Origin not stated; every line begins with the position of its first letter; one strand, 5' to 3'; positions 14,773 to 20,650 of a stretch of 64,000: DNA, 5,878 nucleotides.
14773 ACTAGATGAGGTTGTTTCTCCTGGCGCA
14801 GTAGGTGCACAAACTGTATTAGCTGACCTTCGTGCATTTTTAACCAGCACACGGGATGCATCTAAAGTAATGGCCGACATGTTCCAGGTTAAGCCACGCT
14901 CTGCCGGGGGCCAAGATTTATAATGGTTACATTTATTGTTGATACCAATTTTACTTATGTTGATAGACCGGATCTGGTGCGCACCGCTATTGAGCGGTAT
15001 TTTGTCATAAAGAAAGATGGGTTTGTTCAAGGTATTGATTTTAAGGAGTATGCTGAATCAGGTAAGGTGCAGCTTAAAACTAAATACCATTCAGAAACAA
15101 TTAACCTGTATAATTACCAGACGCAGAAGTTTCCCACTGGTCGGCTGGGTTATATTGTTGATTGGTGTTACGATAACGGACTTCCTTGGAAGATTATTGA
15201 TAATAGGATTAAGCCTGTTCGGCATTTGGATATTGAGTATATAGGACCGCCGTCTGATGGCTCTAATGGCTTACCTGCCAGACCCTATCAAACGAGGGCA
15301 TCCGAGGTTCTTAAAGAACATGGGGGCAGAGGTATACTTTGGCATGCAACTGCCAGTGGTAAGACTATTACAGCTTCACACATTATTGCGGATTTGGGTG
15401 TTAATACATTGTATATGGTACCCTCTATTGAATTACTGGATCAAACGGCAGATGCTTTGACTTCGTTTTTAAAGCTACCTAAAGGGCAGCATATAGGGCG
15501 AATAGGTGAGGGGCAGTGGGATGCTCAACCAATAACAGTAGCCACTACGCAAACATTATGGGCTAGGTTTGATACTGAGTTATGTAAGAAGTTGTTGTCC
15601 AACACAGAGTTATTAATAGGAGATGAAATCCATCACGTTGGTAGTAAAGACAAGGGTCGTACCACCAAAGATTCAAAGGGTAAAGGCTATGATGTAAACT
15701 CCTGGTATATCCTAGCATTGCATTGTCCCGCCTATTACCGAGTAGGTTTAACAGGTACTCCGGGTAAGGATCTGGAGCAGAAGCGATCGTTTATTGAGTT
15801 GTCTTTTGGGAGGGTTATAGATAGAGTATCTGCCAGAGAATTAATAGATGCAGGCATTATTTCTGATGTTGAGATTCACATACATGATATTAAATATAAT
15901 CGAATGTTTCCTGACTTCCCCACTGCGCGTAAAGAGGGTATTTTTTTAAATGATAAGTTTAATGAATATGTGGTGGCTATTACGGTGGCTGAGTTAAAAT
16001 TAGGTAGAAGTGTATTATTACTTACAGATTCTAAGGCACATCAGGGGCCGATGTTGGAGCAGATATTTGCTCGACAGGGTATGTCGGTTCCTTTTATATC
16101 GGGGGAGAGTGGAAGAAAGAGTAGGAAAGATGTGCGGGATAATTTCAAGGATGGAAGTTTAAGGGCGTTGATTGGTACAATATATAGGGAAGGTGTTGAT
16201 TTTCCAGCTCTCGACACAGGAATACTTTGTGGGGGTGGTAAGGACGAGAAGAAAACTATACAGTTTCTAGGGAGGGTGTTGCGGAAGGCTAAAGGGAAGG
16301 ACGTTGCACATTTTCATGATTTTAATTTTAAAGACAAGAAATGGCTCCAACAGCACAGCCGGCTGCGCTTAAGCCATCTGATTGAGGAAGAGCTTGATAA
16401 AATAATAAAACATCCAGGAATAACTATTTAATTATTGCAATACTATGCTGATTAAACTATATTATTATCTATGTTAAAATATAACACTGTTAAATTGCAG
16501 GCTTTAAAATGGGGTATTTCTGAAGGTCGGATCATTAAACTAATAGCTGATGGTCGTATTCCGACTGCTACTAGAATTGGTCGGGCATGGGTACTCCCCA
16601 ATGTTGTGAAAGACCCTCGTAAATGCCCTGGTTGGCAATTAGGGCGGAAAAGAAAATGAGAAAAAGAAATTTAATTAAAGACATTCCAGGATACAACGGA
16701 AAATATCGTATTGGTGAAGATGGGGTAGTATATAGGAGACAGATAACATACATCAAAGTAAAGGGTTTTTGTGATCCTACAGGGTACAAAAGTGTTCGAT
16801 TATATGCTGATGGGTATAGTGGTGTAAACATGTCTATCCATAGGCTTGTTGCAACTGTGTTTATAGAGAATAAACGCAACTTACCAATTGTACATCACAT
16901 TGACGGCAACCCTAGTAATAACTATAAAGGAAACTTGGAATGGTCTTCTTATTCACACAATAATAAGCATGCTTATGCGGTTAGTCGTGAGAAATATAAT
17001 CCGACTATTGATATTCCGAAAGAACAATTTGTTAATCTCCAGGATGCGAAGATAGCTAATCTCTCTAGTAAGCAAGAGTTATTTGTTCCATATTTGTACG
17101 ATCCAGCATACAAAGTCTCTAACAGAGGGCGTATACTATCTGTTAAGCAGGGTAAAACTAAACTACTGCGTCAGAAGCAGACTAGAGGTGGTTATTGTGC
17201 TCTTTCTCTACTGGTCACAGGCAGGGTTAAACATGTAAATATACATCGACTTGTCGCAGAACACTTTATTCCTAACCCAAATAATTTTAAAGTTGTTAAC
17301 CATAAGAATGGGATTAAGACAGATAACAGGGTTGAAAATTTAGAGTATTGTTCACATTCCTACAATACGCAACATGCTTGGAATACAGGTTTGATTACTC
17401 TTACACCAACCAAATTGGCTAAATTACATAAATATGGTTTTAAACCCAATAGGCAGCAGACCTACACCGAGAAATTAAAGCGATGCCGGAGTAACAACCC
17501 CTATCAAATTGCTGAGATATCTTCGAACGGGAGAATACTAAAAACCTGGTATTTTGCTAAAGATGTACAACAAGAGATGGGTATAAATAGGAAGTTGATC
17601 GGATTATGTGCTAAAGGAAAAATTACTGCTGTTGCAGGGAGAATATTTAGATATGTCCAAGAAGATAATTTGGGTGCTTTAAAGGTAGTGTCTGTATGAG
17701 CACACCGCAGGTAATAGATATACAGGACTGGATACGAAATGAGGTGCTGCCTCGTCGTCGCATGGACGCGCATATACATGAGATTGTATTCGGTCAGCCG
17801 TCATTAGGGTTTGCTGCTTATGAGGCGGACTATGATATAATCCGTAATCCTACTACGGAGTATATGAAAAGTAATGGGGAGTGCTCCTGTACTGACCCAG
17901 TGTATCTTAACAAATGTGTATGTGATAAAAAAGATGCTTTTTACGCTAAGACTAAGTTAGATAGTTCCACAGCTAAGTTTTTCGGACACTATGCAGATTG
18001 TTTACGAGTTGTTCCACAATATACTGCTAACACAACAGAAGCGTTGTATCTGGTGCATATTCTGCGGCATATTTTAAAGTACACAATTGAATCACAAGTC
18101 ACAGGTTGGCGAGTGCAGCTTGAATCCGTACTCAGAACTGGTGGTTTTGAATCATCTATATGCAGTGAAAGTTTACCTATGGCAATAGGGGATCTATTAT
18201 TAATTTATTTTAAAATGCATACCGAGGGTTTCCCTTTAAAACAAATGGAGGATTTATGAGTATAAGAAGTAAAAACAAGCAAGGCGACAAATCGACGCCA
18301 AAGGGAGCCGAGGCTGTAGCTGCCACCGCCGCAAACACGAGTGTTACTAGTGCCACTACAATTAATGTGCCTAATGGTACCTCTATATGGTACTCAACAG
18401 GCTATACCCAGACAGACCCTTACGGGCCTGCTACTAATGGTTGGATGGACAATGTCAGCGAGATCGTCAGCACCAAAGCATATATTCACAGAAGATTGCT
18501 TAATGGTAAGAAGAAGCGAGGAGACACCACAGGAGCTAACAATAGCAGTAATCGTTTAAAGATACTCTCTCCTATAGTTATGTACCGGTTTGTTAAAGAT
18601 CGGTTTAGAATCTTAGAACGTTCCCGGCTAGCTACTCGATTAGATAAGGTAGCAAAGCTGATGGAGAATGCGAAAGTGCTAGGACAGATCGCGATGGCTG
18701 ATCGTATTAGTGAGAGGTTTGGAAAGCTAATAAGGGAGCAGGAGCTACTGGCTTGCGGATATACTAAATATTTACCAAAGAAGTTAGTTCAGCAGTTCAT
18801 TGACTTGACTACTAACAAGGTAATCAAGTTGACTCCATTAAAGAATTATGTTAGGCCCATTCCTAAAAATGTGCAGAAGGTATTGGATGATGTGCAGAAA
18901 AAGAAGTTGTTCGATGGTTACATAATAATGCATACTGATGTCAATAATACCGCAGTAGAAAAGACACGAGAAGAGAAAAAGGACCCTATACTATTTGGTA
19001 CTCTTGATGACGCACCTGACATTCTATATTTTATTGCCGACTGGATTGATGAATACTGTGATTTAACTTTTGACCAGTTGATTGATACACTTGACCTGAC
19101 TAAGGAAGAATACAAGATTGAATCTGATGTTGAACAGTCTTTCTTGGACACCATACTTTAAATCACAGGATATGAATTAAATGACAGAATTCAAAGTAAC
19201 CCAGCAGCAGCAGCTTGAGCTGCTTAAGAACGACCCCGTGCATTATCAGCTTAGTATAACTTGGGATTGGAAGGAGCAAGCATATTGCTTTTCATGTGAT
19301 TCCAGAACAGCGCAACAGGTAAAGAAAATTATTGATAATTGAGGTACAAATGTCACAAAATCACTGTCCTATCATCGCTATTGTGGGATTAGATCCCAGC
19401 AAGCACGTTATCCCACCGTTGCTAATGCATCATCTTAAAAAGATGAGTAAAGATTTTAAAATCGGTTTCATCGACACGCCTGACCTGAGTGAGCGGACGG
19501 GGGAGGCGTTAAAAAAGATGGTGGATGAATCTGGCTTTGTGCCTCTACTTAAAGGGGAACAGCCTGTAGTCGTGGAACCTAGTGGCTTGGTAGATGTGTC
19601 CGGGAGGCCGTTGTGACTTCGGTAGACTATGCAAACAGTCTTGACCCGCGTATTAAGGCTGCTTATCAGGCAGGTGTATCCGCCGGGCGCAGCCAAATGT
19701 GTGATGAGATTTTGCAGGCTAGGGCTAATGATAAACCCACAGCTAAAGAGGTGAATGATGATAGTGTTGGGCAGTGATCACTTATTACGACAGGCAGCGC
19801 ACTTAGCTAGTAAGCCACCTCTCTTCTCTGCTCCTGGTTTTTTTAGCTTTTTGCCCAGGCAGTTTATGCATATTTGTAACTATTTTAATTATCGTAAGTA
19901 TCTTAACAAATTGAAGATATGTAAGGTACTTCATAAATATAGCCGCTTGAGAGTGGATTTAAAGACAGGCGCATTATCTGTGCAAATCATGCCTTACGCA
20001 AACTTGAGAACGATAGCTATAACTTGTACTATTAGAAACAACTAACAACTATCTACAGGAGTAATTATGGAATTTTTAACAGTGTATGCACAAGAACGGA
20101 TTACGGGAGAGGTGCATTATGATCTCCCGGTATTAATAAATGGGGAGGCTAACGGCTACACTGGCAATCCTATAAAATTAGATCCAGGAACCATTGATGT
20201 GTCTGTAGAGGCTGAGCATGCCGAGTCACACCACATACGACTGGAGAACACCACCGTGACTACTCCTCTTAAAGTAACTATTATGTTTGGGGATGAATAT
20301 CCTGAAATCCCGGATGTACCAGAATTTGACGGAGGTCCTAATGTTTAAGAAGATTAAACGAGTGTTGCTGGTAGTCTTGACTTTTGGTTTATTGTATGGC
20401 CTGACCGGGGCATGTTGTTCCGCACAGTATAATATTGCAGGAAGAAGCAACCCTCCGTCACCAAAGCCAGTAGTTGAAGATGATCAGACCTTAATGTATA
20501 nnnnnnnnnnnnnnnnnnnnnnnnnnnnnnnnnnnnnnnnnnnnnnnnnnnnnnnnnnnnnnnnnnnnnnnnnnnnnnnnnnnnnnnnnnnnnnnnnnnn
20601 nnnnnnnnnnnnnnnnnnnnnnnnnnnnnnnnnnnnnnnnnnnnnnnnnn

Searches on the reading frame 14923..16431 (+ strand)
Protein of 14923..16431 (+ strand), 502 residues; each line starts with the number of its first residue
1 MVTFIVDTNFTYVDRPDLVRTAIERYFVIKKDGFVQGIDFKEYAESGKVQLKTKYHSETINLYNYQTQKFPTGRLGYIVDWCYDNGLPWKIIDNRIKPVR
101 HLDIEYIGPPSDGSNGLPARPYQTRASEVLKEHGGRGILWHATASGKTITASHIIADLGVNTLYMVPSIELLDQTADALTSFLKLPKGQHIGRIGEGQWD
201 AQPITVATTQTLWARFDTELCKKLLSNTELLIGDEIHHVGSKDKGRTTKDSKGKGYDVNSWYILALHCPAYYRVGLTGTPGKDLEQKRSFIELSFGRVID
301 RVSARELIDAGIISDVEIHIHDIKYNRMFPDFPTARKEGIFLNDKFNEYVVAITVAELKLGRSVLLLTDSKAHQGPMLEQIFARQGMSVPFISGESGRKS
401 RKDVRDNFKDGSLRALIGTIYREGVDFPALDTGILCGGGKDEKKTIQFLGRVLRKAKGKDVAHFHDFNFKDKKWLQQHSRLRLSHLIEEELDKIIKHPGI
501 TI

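Call 11: search_protein_families(library=phrogs, proteins=[window:14923-16431:+], max_evalue=0.001)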
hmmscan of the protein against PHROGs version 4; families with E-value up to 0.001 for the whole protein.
window:14923-16431:+ (502 aa): 6 families
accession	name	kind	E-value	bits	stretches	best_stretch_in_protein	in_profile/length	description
phrog_16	-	DNA, RNA and nucleotide metabolism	4.8e-65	221.4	1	65-487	237-613/986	DNA helicase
phrog_9690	-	DNA, RNA and nucleotide metabolism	6.2e-32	111.8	1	268-497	65-303/306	DNA helicase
phrog_16259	-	DNA, RNA and nucleotide metabolism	3.2e-16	60.5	1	50-242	42-239/330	DNA helicase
phrog_62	-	DNA, RNA and nucleotide metabolism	5.1e-08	31.8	1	112-282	690-851/1881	DNA helicase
phrog_14619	-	DNA, RNA and nucleotide metabolism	2.2e-07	31.7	1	59-214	54-221/314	DNA helicase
phrog_6819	-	DNA, RNA and nucleotide metabolism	0.00018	21.1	0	141-247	43-154/645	Holliday junction branch migration helicase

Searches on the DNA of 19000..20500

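Call 56: search_with_rna_model(model_id=R1, source=window, start=19000, end=20500, max_evalue=10, filters=off, show_alignments=1)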
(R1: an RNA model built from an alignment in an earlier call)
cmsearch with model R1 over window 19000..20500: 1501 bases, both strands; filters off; matches with E-value up to 10: 9.
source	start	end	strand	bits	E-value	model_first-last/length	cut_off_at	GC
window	19923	20052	+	12.7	0.018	1-152/152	no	0.36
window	19321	19353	+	4.4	1.5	1-152/152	no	0.21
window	19865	19892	+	2.8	3.5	1-152/152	no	0.14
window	19511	19548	+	2.7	3.8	1-152/152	no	0.42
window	19875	19905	-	2.5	4.2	61-91/152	no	0.19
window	19446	19471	+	2.4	4.4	1-152/152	no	0.23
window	20058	20110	+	2.2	4.9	51-103/152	no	0.38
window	20292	20315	+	1.5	7.1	1-152/152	no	0.42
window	20425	20454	+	1.2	8.5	1-152/152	no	0.4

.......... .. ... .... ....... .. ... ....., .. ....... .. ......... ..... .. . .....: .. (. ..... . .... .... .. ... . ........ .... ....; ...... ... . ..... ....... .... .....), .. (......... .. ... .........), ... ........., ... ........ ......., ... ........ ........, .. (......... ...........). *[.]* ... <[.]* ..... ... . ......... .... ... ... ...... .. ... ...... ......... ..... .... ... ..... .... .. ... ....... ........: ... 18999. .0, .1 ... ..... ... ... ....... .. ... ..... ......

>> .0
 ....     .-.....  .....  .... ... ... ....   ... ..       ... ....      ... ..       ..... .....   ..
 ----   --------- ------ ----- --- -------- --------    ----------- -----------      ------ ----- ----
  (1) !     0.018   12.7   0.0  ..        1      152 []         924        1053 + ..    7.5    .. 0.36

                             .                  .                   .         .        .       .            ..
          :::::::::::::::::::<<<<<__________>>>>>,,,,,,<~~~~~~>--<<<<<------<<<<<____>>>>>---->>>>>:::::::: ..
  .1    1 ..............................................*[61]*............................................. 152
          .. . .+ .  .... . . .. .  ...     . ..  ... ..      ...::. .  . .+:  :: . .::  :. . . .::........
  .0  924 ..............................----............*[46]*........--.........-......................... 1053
